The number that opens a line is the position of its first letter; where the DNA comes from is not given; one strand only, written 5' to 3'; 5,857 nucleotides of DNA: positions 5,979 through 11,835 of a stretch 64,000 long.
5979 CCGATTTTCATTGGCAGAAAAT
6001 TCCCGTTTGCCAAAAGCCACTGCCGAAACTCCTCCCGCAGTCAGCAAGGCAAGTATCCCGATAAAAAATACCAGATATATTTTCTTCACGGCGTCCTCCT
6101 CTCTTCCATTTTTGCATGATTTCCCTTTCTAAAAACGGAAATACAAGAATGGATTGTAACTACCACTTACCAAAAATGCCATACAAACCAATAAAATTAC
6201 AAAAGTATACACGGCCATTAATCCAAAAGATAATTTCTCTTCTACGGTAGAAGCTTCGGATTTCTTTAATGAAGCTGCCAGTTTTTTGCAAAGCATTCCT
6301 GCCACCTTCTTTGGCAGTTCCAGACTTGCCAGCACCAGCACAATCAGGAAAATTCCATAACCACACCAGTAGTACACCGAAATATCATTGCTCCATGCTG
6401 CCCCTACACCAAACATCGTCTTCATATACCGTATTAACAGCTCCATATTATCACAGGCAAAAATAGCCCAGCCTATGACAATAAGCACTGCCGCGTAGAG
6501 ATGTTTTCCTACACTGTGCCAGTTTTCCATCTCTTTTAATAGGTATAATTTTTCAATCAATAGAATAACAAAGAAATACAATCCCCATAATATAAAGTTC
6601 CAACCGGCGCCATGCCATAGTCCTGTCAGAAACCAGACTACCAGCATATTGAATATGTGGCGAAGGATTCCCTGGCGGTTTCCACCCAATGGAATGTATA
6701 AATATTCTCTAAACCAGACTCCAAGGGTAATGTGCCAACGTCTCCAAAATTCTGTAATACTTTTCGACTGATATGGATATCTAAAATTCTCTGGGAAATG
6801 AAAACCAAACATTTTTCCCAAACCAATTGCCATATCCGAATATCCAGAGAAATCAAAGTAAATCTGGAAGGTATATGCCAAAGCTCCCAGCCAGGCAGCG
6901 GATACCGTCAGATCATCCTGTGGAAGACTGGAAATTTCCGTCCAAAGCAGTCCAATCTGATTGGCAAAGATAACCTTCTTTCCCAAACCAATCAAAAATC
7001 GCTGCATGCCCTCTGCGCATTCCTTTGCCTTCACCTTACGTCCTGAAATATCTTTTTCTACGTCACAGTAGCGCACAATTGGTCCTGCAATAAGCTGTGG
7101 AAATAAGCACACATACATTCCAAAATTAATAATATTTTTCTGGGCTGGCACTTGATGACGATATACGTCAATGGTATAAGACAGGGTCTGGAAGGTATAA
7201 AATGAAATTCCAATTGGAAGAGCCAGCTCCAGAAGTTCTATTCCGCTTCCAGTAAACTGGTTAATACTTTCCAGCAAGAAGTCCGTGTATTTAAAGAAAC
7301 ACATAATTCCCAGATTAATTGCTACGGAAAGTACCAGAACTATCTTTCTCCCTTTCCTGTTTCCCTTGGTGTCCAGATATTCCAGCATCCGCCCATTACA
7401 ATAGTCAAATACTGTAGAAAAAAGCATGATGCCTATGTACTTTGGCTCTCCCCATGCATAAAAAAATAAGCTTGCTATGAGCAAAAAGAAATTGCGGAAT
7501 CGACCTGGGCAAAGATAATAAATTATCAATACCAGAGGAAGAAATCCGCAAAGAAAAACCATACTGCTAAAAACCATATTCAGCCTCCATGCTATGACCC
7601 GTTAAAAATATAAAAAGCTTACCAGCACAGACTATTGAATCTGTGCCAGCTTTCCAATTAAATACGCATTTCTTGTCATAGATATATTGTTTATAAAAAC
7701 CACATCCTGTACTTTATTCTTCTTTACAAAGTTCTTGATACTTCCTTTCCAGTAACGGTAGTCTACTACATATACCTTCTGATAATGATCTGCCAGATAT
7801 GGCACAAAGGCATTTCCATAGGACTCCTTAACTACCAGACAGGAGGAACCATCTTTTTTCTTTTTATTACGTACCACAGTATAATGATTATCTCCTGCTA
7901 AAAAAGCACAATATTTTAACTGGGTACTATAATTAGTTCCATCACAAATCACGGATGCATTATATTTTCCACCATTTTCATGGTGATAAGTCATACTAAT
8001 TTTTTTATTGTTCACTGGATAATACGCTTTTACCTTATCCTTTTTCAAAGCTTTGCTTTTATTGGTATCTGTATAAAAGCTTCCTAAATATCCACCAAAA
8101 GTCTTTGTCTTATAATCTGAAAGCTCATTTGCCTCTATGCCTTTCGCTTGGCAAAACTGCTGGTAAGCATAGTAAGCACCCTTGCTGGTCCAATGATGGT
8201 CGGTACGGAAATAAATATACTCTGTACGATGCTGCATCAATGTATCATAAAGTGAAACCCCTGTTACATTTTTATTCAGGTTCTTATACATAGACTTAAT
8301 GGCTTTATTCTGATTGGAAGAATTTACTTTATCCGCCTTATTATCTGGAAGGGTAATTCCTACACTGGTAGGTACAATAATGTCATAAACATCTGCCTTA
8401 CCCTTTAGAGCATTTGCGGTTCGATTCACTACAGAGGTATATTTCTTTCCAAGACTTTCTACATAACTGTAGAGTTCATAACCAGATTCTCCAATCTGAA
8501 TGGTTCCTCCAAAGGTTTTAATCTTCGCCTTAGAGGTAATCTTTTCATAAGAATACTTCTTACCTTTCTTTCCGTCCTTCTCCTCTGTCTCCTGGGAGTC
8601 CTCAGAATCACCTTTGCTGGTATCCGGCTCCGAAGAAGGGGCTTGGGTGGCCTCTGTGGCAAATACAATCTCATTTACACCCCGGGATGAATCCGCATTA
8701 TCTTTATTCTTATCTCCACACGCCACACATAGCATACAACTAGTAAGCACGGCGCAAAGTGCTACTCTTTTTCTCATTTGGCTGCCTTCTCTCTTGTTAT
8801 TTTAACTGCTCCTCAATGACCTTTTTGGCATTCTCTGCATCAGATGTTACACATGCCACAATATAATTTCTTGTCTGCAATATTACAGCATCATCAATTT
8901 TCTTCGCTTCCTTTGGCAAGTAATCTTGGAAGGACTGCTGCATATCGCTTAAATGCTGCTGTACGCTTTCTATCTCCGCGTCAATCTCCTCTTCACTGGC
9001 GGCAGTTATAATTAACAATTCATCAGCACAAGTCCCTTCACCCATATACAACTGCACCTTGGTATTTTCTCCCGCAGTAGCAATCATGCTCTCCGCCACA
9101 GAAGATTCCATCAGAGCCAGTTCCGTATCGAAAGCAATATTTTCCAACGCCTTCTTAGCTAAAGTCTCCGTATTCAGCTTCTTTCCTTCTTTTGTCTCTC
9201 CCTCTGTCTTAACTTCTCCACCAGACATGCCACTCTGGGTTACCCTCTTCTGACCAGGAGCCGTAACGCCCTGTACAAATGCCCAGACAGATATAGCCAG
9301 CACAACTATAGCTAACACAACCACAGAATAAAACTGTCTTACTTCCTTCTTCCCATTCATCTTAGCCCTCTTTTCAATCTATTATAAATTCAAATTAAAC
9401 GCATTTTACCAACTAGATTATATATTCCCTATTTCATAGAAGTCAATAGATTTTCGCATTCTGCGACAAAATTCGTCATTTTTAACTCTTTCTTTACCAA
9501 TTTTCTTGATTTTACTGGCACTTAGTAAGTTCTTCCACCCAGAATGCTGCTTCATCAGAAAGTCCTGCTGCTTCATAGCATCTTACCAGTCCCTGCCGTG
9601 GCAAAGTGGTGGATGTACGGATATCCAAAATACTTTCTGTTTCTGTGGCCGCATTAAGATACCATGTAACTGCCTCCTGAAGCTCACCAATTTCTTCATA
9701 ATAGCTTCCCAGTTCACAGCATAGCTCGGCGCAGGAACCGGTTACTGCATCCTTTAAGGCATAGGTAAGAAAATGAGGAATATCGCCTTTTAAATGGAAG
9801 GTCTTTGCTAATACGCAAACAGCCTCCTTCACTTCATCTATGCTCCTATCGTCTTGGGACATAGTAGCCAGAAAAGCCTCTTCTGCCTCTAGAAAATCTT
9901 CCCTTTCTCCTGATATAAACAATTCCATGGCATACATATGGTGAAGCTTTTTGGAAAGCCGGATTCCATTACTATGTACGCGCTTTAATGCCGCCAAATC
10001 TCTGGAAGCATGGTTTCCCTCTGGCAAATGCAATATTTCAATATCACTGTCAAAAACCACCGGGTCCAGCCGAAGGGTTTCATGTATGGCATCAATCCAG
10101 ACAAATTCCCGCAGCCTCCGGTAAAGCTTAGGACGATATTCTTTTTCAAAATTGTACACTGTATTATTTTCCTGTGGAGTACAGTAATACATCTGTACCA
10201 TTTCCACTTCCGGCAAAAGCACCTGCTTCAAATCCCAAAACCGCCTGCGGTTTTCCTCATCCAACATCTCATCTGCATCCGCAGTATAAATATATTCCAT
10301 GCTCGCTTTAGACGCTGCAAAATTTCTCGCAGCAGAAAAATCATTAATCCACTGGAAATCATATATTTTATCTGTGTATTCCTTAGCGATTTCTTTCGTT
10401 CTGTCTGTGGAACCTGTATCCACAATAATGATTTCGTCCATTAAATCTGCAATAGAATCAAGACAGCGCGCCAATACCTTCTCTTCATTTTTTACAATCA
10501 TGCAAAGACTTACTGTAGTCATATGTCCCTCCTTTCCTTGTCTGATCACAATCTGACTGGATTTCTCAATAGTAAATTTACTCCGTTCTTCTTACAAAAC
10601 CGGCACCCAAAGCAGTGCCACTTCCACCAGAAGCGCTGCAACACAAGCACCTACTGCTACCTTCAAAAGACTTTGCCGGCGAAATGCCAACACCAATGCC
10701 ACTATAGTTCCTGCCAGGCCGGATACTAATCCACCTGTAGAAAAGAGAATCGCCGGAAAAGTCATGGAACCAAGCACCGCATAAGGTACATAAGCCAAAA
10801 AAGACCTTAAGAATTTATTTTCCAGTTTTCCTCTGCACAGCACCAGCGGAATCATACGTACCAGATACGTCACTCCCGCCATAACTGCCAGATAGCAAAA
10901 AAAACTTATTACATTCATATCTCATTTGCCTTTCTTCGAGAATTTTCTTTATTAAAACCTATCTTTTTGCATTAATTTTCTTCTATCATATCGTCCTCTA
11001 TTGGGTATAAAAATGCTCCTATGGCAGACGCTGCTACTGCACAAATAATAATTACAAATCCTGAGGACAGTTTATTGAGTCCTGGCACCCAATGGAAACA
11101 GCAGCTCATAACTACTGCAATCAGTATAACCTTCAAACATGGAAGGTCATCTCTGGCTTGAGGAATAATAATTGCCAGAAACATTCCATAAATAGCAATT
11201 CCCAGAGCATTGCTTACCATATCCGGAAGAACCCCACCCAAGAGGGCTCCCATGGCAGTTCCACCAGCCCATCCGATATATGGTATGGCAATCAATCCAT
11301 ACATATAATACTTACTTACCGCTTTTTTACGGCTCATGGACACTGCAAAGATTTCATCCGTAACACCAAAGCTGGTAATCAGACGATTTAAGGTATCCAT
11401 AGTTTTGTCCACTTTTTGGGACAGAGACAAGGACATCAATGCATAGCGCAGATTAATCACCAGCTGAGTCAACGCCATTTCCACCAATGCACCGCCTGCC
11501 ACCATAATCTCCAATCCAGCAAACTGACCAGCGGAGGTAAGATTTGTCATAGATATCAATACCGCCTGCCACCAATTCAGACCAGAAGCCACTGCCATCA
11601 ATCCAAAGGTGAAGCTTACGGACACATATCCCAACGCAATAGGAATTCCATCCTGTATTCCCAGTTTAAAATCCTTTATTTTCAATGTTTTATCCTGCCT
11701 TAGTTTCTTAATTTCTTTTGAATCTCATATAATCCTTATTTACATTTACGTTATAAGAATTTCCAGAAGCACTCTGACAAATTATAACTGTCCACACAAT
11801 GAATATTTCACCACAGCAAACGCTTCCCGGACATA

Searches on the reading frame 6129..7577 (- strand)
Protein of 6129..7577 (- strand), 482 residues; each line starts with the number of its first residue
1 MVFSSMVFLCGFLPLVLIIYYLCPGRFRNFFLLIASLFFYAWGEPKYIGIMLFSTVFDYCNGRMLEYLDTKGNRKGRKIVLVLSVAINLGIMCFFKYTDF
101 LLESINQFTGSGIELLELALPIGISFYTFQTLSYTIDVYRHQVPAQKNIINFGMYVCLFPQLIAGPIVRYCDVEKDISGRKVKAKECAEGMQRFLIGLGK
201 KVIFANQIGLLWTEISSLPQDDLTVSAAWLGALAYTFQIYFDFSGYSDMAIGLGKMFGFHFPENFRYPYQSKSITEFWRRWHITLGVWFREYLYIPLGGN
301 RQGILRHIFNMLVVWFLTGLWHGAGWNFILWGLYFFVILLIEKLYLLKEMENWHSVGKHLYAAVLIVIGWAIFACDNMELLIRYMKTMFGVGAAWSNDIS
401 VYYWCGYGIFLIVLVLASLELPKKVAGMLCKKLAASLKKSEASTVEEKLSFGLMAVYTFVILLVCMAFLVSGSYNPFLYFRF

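Call 10: search_protein_families(library=pfam, proteins=[window:6129-7577:-])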
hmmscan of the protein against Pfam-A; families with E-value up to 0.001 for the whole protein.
window:6129-7577:- (482 aa): 2 families
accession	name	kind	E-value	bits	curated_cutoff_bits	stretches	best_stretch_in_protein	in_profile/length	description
PF03062.24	MBOAT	-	6.1e-25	88.6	27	1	148-345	80-297/337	MBOAT, membrane-bound O-acyltransferase family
PF13813.11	MBOAT_2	-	0.00067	20.3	25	1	262-325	2-67/85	Membrane bound O-acyl transferase family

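Call 16: find_encoding_contigs(protein=window:6129-7577:-, flank=8000, max_places=10)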
Protein window:6129-7577:- (482 aa): no gene with exactly this product is on record in the collection.

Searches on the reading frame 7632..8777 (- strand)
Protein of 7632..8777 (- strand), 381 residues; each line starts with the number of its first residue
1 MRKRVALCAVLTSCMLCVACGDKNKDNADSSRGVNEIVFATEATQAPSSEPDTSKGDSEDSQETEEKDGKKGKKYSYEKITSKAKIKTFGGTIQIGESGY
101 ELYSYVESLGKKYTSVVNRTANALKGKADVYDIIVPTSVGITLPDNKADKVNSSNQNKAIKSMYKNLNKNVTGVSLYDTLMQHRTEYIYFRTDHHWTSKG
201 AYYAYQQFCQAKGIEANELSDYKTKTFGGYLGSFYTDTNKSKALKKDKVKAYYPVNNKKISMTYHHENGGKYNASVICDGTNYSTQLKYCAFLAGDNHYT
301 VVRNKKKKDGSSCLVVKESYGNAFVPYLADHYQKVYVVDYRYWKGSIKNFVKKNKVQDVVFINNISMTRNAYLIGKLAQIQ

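Call 41: search_protein_families(library=pfam, proteins=[window:7632-8777:-])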
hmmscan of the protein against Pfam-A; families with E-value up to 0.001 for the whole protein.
window:7632-8777:- (381 aa): 2 families
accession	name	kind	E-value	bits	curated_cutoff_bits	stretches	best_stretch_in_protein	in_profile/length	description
PF14286.12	DHHW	-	1.7e-86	291.4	25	1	33-338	78-385/385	DHHW protein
PF16822.11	ALGX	-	1.5e-06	28.5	26.5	1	144-211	59-129/268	SGNH hydrolase-like domain, acetyltransferase AlgX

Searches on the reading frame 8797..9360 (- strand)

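Call 41: search_protein_families(library=pfam, proteins=[window:8797-9360:-])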
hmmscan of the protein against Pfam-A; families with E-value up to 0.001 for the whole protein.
window:8797-9360:- (187 aa): 1 family
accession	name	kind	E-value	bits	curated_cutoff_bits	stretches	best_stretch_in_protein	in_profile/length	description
PF14270.11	DUF4358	-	1.5e-15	57.7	25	1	98-171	27-101/102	Domain of unknown function (DUF4358)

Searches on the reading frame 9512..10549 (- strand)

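Call 41: search_protein_families(library=pfam, proteins=[window:9512-10549:-])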
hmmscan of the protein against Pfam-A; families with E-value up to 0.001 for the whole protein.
window:9512-10549:- (345 aa): 3 families
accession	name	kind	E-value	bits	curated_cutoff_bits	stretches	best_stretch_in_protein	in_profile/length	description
PF00535.33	Glycos_transf_2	-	4.3e-21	76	23.3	1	14-144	1-138/168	Glycosyl transferase family 2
PF13704.12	Glyco_tranf_2_4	-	2.2e-06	28.5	27.5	1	20-101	1-89/98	Glycosyl transferase family 2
PF10111.15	Glyco_tranf_2_2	-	0.00036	20.5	27.3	1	32-99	24-97/276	Glycosyltransferase like family 2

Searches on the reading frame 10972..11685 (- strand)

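Call 41: search_protein_families(library=pfam, proteins=[window:10972-11685:-])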
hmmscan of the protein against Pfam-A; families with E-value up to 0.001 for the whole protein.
window:10972-11685:- (237 aa): 1 family
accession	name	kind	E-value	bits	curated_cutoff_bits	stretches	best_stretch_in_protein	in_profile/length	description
PF03591.19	AzlC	-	3e-42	144.7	32.1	1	15-153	1-137/137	AzlC protein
